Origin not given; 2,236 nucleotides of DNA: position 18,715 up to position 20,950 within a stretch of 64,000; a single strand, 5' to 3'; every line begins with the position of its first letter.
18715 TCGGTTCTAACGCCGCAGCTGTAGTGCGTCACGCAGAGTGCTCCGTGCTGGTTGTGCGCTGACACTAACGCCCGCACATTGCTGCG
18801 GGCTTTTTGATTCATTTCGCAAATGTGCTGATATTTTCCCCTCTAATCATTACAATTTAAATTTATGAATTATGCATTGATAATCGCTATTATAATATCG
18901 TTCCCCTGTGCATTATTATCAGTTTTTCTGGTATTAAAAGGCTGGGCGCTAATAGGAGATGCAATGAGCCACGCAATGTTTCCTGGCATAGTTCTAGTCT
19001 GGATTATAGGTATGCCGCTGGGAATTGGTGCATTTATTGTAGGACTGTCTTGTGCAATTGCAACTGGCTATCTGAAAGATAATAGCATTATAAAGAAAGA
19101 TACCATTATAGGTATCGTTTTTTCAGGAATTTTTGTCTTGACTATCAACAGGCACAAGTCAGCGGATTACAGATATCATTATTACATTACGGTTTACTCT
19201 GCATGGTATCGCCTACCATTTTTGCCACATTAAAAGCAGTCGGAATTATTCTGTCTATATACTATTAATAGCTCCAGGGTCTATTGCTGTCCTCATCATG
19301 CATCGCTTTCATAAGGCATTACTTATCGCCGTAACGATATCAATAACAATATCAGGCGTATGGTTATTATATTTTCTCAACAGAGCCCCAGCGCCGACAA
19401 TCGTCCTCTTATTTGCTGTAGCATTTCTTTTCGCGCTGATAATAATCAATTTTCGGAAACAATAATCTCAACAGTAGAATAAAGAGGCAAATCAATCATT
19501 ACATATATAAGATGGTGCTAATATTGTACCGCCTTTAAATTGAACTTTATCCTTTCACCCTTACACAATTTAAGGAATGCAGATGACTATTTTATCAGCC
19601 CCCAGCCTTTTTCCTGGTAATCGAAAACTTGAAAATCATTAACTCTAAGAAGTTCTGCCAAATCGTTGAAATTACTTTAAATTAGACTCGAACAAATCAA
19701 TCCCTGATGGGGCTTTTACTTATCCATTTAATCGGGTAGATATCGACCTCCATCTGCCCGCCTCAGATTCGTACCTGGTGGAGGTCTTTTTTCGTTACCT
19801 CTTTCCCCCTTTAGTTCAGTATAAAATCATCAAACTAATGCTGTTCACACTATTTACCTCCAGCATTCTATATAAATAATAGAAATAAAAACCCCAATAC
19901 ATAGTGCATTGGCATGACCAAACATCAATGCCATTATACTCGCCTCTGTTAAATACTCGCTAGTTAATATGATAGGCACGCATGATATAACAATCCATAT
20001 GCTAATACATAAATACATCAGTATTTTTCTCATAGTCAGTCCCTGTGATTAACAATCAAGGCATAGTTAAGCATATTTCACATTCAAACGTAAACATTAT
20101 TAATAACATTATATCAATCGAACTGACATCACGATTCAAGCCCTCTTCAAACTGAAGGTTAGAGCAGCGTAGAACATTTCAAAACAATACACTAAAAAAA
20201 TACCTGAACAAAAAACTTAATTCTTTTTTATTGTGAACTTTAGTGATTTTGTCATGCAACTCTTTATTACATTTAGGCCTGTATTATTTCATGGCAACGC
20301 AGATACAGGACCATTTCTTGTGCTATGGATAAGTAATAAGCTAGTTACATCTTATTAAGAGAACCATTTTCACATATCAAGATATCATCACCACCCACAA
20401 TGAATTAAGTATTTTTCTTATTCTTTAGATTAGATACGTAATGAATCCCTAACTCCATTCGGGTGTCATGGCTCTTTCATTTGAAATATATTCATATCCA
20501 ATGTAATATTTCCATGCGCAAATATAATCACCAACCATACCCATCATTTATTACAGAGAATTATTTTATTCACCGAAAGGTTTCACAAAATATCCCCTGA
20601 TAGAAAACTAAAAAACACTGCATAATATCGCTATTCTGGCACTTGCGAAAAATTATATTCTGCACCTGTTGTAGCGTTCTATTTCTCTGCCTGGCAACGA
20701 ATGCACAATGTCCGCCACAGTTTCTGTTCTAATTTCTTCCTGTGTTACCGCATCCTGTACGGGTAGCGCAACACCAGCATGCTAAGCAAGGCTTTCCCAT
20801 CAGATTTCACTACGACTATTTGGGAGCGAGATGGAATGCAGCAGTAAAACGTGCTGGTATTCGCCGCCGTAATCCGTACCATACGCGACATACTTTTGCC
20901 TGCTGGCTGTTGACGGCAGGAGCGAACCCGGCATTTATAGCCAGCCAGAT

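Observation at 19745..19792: Orphan strong hairpin plus T-run in the ORF-free stretch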

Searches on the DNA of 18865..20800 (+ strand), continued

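Call 54: search_dna_similar(query=window:19400-20800:+, collection=ecoli_genomes, mode=near, max_rows=60, rows=spread)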
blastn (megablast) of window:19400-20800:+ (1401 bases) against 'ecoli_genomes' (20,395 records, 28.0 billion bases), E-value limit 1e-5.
Records with a match: 1049; places in all: 1051; records where one place covers at least 80% of the query: 1043.
Genomes with a match: 1049 of 5426; with a place that covers at least 80% of the query: 1043. Places per genome that has any: lowest 1, median 1, highest 2. On chromosomes: 1050 places; on plasmids: 1.
Best place of each record, by identity: >=99% 564; 95-99% 482; 80-90% 3.
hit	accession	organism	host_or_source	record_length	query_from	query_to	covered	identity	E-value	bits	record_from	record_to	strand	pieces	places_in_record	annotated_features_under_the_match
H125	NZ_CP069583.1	Escherichia coli strain FDAARGOS_1265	Homo sapiens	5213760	1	1401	100%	100.0%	0e+0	2607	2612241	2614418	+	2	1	IS1-like element IS1A family transposase | DUF1627 domain-containing protein | metal ABC transporter permease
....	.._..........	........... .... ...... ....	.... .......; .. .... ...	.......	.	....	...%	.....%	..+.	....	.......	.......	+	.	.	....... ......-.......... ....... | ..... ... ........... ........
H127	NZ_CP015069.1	Escherichia coli strain Ecol_743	Homo sapiens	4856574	1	1401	100%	100.0%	0e+0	2588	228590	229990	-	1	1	DUF1627 domain-containing protein | metal ABC transporter permease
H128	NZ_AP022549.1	Escherichia coli strain THO-015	Homo sapiens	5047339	1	1401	100%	100.0%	0e+0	2588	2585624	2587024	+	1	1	DUF1627 domain-containing protein | metal ABC transporter permease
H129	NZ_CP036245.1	Escherichia coli strain S65EC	Homo sapiens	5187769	1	1401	100%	100.0%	0e+0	2588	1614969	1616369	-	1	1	DUF1627 domain-containing protein | metal ABC transporter permease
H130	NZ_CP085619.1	Escherichia coli strain EC32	Homo sapiens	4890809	1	1401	100%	100.0%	0e+0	2588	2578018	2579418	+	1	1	DUF1627 domain-containing protein | metal ABC transporter permease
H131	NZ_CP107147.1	Escherichia coli strain R14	human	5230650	1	1401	100%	100.0%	0e+0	2588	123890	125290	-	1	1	DUF1627 domain-containing protein | metal ABC transporter permease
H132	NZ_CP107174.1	Escherichia coli strain R7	human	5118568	1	1401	100%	100.0%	0e+0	2588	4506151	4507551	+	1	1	DUF1627 domain-containing protein | metal ABC transporter permease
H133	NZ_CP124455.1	Escherichia coli strain AVS0193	environmental: river near WWTP effluent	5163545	1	1401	100%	100.0%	0e+0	2588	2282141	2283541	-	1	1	DUF1627 domain-containing protein | metal ABC transporter permease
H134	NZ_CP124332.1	Escherichia coli strain AVS0753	wastewater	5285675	1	1401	100%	100.0%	0e+0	2588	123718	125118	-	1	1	DUF1627 domain-containing protein | metal ABC transporter permease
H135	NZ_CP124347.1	Escherichia coli strain AVS0283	wastewater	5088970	1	1401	100%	100.0%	0e+0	2588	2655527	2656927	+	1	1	DUF1627 domain-containing protein | metal ABC transporter permease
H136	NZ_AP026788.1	Escherichia coli strain IPCEC42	Homo sapiens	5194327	1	1401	100%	100.0%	0e+0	2588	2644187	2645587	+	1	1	DUF1627 domain-containing protein | metal ABC transporter permease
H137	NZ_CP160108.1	Escherichia coli strain 729_141114_1_15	Poultry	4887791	1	1401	100%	100.0%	0e+0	2588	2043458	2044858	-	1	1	DUF1627 domain-containing protein | metal ABC transporter permease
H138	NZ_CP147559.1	Escherichia coli strain GN04096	Homo sapiens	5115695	1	1401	100%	100.0%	0e+0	2588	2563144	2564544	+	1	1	DUF1627 domain-containing protein | metal ABC transporter permease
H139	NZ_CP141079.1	Escherichia coli strain KE54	Homo sapiens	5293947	1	1401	100%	100.0%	0e+0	2588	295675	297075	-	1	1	DUF1627 domain-containing protein | metal ABC transporter permease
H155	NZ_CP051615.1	Escherichia coli O25b:H4-ST131 strain 2017_APHA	Pig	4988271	1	1401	100%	99.9%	0e+0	2582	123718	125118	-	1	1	DUF1627 domain-containing protein | metal ABC transporter permease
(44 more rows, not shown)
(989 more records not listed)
